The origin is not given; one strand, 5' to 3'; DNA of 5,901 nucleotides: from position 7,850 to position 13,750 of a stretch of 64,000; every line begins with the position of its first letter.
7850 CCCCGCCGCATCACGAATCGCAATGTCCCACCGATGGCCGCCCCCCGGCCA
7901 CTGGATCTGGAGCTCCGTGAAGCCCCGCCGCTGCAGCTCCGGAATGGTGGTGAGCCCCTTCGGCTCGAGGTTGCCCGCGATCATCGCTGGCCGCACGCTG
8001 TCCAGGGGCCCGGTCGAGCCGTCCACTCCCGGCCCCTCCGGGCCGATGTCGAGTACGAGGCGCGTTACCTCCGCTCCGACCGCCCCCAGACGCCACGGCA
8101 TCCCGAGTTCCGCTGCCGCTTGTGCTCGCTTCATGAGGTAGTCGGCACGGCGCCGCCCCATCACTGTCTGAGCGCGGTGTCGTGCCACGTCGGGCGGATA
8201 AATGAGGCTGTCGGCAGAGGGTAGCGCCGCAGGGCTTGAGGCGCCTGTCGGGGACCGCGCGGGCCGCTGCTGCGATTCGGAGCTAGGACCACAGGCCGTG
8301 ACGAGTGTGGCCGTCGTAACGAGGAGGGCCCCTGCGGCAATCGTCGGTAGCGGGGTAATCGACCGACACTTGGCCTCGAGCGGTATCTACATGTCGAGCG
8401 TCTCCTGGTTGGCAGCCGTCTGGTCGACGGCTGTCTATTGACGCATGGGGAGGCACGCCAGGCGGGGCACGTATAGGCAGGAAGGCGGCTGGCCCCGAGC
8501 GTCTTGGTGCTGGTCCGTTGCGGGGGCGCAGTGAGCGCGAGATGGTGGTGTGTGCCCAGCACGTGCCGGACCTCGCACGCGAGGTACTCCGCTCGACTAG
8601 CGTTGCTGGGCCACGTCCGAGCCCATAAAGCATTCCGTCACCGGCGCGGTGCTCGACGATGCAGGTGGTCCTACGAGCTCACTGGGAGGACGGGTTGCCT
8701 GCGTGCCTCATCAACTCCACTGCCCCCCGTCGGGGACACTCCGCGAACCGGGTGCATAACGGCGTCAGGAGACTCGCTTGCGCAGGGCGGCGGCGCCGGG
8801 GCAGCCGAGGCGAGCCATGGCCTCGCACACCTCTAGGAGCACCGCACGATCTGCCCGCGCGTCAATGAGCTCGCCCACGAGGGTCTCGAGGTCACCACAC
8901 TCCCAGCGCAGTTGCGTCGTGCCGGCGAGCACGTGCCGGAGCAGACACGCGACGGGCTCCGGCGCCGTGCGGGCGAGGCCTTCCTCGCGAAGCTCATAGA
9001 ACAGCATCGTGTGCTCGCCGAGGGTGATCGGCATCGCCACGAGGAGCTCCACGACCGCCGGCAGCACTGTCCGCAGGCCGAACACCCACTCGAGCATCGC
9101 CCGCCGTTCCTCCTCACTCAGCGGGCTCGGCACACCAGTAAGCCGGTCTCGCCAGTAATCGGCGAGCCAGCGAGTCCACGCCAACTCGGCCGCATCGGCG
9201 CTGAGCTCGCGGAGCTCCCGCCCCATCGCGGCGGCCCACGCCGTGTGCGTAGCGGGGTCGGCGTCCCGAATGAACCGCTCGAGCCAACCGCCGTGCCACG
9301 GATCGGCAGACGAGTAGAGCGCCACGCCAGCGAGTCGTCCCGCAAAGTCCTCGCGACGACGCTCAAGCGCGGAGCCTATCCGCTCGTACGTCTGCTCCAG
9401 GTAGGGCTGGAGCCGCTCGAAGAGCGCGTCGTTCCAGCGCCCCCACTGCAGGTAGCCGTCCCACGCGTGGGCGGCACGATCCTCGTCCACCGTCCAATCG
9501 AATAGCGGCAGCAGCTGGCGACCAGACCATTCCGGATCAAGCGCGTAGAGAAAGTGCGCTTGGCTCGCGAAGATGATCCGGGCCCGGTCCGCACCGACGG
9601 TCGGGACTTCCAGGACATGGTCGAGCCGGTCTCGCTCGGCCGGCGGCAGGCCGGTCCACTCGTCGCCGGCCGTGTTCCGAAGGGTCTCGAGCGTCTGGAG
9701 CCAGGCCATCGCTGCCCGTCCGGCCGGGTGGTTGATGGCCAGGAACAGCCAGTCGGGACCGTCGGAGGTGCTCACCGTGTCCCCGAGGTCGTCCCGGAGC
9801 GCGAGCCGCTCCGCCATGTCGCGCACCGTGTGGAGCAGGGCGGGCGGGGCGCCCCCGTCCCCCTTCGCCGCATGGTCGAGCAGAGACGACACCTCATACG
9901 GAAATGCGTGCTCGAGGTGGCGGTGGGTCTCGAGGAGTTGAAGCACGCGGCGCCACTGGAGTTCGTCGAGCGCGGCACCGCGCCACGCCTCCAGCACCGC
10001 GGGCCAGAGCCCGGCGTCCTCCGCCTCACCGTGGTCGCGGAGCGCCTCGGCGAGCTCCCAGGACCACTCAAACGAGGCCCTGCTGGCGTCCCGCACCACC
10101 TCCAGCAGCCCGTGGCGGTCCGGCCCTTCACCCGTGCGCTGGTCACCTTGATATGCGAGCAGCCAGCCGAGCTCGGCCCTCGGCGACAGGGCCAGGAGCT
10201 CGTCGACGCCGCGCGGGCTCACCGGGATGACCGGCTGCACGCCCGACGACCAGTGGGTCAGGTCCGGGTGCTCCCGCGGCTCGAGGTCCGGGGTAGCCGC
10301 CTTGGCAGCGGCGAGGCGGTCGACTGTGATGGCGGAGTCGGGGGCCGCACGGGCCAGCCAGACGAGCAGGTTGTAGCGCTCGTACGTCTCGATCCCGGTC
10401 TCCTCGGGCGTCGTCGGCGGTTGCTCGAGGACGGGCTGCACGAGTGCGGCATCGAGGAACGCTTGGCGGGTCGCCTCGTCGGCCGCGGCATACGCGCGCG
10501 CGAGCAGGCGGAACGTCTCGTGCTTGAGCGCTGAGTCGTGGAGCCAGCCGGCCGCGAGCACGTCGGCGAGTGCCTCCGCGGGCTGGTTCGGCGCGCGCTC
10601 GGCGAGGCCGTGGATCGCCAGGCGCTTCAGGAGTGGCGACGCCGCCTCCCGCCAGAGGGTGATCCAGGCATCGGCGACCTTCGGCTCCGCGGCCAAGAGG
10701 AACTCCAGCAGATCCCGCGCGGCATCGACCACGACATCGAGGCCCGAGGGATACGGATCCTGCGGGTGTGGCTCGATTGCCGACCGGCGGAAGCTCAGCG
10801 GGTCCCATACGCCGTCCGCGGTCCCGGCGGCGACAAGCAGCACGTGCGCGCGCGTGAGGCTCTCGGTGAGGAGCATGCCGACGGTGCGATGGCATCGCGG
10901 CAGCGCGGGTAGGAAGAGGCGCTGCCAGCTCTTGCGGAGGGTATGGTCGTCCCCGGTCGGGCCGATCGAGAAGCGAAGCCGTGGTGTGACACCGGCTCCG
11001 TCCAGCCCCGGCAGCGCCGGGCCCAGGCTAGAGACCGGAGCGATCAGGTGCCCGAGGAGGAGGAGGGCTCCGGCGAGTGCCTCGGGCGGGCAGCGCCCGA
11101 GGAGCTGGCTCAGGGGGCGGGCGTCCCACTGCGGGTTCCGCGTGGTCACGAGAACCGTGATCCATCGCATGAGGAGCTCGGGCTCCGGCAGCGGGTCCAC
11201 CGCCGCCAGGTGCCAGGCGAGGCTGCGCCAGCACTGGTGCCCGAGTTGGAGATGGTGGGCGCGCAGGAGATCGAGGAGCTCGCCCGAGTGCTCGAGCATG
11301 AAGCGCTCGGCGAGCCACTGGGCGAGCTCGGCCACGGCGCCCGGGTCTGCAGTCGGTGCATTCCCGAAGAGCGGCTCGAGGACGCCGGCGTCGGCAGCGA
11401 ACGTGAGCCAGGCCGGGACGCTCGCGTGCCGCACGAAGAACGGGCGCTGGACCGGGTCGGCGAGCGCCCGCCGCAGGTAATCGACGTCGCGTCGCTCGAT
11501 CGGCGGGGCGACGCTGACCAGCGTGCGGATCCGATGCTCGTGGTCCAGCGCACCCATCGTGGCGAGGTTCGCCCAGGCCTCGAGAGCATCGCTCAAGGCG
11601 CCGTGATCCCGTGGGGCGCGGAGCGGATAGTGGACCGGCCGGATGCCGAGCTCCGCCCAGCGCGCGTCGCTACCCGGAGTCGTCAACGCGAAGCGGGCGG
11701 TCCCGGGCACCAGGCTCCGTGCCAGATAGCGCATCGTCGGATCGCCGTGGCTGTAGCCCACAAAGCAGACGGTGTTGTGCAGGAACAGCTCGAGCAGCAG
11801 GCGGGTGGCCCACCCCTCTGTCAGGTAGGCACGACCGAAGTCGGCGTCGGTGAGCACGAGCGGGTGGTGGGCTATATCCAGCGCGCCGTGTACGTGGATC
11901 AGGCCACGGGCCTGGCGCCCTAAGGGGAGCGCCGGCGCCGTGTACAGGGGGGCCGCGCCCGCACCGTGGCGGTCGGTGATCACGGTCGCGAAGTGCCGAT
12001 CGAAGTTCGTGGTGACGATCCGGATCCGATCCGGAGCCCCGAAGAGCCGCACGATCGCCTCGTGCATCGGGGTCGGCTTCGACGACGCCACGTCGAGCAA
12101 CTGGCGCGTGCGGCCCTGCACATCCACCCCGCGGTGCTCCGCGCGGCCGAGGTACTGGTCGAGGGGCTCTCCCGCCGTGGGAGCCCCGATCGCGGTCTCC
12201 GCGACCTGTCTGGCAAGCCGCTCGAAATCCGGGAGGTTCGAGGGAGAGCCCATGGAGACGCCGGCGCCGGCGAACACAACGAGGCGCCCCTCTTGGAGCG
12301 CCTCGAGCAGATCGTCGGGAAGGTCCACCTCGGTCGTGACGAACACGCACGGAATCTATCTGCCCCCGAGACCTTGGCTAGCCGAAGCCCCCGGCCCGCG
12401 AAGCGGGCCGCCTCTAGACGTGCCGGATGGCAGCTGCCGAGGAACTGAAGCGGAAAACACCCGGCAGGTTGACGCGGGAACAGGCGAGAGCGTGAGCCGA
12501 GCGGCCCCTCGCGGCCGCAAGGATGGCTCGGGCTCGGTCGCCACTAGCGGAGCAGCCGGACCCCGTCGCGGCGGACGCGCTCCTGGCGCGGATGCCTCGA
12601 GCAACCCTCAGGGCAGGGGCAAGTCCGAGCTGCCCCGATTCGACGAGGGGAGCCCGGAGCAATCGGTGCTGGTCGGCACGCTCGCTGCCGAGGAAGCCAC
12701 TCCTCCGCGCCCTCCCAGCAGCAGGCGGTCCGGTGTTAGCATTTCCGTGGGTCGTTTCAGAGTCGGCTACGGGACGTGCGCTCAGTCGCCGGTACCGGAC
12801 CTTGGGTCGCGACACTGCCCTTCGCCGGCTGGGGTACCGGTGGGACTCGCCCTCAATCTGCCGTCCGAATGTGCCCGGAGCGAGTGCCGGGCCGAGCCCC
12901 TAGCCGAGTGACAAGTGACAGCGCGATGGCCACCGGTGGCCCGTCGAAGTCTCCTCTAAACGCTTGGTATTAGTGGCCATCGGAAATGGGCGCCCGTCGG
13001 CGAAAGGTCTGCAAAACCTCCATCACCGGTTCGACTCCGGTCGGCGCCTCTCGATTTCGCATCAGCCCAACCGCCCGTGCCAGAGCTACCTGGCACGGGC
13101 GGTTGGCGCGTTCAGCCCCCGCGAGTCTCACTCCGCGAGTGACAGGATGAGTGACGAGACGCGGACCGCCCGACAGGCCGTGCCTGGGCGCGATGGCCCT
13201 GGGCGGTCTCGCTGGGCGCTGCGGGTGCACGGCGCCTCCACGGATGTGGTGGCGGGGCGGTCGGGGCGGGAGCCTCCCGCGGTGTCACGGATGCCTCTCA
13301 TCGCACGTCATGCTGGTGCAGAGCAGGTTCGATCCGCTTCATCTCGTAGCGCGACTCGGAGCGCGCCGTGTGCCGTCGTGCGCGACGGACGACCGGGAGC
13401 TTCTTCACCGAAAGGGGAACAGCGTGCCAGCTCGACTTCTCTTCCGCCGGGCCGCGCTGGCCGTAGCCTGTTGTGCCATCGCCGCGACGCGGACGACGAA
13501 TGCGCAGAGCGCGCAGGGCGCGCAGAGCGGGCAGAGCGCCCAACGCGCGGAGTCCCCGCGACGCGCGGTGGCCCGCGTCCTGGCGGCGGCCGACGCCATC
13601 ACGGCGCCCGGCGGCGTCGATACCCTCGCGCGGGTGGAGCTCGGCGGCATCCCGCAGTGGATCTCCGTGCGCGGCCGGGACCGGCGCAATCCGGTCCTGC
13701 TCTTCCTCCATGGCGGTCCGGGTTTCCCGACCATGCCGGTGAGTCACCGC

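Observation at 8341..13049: Stand-alone 1,193-aa SIR2-domain protein between long spacers and a tRNA-Cys remnant: candidate single-gene NADase antiphage island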

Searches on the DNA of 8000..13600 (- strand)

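Call 10: search_rna_families(source=window, start=8000, end=13600, threshold=evalue, max_evalue=1, show_alignments=3)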
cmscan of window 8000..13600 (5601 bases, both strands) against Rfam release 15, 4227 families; matches with E-value up to 1: 1.
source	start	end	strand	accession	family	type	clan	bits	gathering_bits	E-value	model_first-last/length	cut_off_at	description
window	12988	13049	+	RF01852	tRNA-Sec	Gene; tRNA;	CL00001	24.1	47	0.2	1-91/91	no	Selenocysteine transfer RNA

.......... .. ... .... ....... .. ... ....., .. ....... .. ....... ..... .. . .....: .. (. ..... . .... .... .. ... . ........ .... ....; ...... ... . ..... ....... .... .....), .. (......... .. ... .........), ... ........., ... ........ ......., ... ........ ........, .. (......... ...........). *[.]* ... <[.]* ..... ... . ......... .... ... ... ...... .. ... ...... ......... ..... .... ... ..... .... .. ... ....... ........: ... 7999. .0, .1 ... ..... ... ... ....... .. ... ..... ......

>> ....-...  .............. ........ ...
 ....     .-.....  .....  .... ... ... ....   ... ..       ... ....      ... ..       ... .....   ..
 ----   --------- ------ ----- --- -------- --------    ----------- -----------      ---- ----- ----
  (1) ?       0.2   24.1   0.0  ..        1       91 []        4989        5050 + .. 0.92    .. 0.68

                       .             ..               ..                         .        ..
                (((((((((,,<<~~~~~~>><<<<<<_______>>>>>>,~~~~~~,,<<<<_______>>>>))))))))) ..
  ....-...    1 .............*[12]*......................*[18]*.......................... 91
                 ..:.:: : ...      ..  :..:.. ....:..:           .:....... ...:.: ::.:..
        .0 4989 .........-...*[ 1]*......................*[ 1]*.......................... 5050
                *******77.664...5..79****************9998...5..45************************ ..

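Call 100: search_dna_similar(query=L001:4495-8286:+, collection=ecoli_genomes, mode=near, max_rows=12, rows=spread)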
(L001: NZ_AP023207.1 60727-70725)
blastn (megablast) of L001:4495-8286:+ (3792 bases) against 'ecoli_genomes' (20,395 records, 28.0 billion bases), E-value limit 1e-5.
Records with a match: 15; places in all: 15; records where one place covers at least 80% of the query: 15.
Genomes with a match: 15 of 5426; with a place that covers at least 80% of the query: 15. Places per genome that has any: lowest 1, median 1, highest 1. On chromosomes: 14 places; on plasmids: 1.
Best place of each record, by identity: >=99% 14; 95-99% 1.
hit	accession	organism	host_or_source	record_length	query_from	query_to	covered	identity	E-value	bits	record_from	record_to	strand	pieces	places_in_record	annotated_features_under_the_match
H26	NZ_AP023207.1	Escherichia coli strain TUM18781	Homo sapiens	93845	1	3792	100%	100.0%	0e+0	7003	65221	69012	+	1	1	dsr1: anti-phage defense-associated sirtuin Dsr1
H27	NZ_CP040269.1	Escherichia coli strain 1500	Bivalve mollusk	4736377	1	3792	100%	100.0%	0e+0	7003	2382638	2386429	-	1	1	dsr1: anti-phage defense-associated sirtuin Dsr1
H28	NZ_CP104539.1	Escherichia coli strain E6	Poultry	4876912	1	3792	100%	100.0%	0e+0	7003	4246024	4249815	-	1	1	dsr1: anti-phage defense-associated sirtuin Dsr1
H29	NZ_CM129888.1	Escherichia coli strain MB06171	seawater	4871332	1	3792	100%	100.0%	0e+0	7003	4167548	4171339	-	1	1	dsr1: anti-phage defense-associated sirtuin Dsr1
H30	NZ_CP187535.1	Escherichia coli strain IrN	wastewater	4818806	1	3792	100%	100.0%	0e+0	7003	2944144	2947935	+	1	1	dsr1: anti-phage defense-associated sirtuin Dsr1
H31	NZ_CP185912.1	Escherichia coli strain Cn5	Cikapundung River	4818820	1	3792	100%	100.0%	0e+0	7003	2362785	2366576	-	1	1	dsr1: anti-phage defense-associated sirtuin Dsr1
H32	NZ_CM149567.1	Escherichia coli strain MEI4B-1023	Soil surface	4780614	1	3792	100%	100.0%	0e+0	7003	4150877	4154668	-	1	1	dsr1: anti-phage defense-associated sirtuin Dsr1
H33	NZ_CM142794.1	Escherichia coli strain GPEC1040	chicken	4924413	1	3792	100%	100.0%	0e+0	7003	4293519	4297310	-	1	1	dsr1: anti-phage defense-associated sirtuin Dsr1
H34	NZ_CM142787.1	Escherichia coli strain GPEC1201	chicken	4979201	1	3792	100%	100.0%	0e+0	7003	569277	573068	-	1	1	dsr1: anti-phage defense-associated sirtuin Dsr1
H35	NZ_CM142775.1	Escherichia coli strain GPEC1366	chicken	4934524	1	3792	100%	100.0%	0e+0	7003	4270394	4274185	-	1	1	dsr1: anti-phage defense-associated sirtuin Dsr1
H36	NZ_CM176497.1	Escherichia coli strain Eco_23-2667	canine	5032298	1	3792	100%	99.9%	0e+0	6992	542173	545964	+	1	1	dsr1: anti-phage defense-associated sirtuin Dsr1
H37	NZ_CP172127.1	Escherichia coli strain GF43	chicken meat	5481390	1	3792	100%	97.8%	0e+0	6538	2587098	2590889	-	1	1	dsr1: anti-phage defense-associated sirtuin Dsr1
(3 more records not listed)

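Call 102: get_annotated_region(hit=H37, flank=6000)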
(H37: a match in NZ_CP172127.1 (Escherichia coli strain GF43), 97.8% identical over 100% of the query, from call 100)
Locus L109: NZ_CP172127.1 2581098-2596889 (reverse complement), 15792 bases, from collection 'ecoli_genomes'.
description: Escherichia coli strain GF43 chromosome, complete genome
organism: Escherichia coli strain GF43 (NCBI taxid 562)
replicon: chromosome; assembly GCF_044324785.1
host: -; source: chicken meat; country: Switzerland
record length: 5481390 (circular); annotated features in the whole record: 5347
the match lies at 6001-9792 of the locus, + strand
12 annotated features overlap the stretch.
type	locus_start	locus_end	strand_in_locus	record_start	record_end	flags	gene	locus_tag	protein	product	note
CDS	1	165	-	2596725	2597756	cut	idnD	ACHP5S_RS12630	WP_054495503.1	L-idonate 5-dehydrogenase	-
CDS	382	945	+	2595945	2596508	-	idnK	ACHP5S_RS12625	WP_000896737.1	gluconokinase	-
CDS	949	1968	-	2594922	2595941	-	ahr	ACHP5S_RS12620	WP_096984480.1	NADPH-dependent aldehyde reductase Ahr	-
tRNA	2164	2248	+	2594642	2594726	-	-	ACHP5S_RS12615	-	tRNA-Leu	-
CDS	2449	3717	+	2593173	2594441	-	-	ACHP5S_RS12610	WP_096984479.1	integrase arm-type DNA-binding domain-containing protein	-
CDS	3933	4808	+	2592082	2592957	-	-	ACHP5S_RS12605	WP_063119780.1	phosphorothioated DNA-binding restriction endonuclease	-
CDS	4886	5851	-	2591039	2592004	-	-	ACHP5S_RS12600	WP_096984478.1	5'-nucleotidase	-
CDS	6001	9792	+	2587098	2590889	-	dsr1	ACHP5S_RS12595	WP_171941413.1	anti-phage defense-associated sirtuin Dsr1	-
CDS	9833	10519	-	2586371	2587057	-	-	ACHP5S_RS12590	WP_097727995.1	hypothetical protein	-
CDS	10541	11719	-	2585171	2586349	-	-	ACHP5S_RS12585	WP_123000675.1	restriction endonuclease subunit S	-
CDS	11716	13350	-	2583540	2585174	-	-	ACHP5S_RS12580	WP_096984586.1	type I restriction-modification system subunit M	-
CDS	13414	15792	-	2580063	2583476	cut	-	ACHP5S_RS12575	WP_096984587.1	DEAD/DEAH box helicase family protein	-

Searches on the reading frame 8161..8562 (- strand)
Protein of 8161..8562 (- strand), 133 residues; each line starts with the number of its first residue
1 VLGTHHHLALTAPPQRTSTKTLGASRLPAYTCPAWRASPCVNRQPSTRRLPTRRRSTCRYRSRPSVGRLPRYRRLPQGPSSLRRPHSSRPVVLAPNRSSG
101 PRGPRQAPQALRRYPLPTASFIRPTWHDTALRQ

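Call 80: search_protein_families(library=pfam, proteins=[window:8161-8562:-], max_evalue=0.1)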
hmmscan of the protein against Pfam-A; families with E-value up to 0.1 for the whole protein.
window:8161-8562:- (133 aa): 0 families

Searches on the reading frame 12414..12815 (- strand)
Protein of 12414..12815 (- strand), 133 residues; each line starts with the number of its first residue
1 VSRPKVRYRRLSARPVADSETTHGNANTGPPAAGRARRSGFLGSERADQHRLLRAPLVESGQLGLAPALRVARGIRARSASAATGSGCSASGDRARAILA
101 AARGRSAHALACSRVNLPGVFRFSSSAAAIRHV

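Call 80: search_protein_families(library=pfam, proteins=[window:12414-12815:-], max_evalue=0.1)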
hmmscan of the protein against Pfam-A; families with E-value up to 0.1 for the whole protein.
window:12414-12815:- (133 aa): 0 families
